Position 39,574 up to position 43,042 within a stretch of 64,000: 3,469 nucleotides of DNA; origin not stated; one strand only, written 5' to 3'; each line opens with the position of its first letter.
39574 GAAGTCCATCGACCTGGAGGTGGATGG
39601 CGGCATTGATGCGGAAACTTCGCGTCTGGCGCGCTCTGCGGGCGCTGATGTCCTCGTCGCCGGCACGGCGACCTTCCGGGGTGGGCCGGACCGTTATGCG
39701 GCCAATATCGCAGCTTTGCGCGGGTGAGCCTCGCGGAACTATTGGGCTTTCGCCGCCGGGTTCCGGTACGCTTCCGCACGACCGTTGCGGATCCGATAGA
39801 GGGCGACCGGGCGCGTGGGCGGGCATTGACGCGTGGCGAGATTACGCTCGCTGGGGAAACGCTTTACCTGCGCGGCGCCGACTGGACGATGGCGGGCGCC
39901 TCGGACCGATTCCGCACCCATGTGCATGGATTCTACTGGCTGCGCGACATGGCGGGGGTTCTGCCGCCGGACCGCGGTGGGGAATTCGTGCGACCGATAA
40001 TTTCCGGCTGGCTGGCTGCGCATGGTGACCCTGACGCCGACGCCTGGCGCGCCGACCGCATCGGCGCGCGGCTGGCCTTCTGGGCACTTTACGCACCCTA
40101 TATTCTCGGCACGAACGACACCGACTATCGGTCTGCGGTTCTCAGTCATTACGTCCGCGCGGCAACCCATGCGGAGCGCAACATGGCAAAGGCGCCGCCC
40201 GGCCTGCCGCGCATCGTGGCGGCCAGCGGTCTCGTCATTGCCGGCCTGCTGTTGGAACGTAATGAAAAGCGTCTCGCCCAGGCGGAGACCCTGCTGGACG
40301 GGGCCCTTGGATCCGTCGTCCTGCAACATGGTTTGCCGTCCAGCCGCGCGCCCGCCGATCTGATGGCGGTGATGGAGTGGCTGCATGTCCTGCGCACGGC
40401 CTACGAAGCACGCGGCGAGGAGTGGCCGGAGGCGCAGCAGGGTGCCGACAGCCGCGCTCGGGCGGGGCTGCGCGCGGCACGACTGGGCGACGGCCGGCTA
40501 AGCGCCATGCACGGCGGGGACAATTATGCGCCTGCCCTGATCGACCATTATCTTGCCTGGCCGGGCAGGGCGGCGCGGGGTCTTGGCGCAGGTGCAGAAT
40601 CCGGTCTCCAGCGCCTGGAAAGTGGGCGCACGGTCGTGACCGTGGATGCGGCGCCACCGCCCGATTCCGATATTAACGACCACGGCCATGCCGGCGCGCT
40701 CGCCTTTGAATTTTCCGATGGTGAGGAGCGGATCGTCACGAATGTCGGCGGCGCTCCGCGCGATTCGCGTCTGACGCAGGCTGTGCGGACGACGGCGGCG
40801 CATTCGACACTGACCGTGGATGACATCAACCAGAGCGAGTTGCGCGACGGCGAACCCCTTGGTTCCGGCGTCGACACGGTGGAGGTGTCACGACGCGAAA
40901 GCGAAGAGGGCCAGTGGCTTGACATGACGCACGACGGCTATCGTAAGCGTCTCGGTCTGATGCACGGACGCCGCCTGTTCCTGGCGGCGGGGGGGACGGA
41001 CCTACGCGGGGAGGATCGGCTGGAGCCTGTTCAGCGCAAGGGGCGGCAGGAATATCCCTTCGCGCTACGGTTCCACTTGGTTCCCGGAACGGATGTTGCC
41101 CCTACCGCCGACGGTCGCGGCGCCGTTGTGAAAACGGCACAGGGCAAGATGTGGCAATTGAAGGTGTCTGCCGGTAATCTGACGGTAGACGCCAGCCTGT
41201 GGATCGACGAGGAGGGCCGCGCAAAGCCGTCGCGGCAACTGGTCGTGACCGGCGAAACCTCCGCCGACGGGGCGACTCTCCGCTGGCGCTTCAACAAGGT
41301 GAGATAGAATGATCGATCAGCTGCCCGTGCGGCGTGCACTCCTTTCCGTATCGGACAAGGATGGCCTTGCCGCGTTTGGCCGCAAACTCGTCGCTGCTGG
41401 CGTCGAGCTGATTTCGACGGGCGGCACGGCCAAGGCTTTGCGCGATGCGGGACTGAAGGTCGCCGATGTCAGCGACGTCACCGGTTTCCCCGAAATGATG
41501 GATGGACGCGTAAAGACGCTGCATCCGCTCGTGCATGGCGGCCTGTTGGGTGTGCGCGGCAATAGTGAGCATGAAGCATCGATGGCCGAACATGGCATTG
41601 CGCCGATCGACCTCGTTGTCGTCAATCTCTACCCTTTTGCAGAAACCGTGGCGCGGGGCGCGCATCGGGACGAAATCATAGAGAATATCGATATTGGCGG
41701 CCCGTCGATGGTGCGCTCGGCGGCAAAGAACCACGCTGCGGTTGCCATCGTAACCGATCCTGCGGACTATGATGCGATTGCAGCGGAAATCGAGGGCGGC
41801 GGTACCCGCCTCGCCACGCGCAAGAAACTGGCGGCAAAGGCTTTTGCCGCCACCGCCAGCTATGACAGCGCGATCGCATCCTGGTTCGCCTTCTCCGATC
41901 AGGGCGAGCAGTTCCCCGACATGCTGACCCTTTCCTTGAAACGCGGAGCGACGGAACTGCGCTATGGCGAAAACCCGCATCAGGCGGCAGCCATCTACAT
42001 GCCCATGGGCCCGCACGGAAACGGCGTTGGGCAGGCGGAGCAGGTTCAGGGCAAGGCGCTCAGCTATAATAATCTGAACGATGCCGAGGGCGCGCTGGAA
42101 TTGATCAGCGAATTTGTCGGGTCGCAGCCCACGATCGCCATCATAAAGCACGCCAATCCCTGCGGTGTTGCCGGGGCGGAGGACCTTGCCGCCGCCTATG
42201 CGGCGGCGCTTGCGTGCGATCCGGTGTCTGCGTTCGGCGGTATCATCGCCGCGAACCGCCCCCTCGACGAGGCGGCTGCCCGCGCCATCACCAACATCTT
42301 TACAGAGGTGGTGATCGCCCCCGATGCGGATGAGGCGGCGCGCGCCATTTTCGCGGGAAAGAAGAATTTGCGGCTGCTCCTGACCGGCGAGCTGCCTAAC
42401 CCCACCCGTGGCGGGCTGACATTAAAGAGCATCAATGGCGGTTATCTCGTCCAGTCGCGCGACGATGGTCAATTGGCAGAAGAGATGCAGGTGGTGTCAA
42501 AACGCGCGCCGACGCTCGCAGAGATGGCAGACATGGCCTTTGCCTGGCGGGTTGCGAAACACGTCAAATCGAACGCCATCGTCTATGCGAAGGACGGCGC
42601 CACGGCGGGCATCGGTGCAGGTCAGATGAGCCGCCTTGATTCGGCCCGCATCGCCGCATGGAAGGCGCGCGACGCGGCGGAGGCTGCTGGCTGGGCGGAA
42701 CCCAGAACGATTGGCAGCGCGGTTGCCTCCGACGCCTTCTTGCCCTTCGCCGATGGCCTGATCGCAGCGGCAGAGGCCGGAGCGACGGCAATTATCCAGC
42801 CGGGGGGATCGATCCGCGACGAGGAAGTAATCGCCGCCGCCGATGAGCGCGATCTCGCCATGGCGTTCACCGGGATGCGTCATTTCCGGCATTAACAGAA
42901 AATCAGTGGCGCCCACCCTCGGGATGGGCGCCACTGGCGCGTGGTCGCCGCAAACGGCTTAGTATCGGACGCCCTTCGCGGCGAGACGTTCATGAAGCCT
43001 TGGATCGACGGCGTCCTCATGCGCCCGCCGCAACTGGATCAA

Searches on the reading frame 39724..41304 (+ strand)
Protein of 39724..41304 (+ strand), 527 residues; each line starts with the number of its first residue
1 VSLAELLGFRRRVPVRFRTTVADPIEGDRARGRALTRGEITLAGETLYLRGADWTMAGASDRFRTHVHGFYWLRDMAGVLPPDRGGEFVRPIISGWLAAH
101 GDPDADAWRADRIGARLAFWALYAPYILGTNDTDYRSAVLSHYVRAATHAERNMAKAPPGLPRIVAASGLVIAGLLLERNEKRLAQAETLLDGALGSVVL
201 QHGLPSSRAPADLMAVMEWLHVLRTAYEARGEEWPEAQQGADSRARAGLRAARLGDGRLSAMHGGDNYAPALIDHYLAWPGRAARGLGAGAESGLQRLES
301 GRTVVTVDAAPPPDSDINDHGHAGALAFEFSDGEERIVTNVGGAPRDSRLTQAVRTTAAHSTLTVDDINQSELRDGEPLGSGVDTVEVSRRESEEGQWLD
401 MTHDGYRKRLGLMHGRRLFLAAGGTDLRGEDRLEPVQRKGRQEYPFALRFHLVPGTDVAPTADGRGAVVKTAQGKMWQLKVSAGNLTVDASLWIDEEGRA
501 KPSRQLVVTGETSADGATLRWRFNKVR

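Call 92: search_protein_families(library=pfam, proteins=[window:39724-41304:+], max_evalue=0.001)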
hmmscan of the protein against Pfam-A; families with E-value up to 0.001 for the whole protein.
window:39724-41304:+ (527 aa): 1 family
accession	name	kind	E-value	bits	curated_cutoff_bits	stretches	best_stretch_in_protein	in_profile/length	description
PF07940.18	Hepar_II_III_C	-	6.3e-57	193.3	24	1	285-521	4-236/237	Heparinase II/III-like, C-terminal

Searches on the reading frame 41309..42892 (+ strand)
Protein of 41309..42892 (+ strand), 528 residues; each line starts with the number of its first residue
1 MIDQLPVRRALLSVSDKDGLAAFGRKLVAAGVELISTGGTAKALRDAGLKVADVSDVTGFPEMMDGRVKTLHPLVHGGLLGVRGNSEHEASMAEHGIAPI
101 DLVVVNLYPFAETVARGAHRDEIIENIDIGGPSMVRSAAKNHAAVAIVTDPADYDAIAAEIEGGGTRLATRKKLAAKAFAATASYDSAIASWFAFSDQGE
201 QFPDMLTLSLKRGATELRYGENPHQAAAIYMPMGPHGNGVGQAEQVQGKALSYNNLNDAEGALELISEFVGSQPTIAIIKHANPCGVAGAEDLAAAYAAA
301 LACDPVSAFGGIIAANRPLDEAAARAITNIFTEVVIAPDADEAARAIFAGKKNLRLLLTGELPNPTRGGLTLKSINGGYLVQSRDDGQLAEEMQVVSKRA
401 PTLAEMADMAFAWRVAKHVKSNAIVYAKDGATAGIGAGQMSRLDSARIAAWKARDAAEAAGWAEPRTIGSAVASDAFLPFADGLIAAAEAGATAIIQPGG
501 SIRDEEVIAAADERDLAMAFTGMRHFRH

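Call 43: search_protein_families(library=pfam, proteins=[window:41309-42892:+], max_evalue=0.01)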
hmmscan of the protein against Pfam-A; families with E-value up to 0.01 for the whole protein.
window:41309-42892:+ (528 aa): 2 families
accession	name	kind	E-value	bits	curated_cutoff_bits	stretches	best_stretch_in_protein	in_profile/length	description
PF01808.24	AICARFT_IMPCHas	-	1e-120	403.4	25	1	138-452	1-311/311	AICARFT/IMPCHase bienzyme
PF02142.27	MGS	-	7.8e-25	87.3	24.1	1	20-132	2-93/94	MGS-like domain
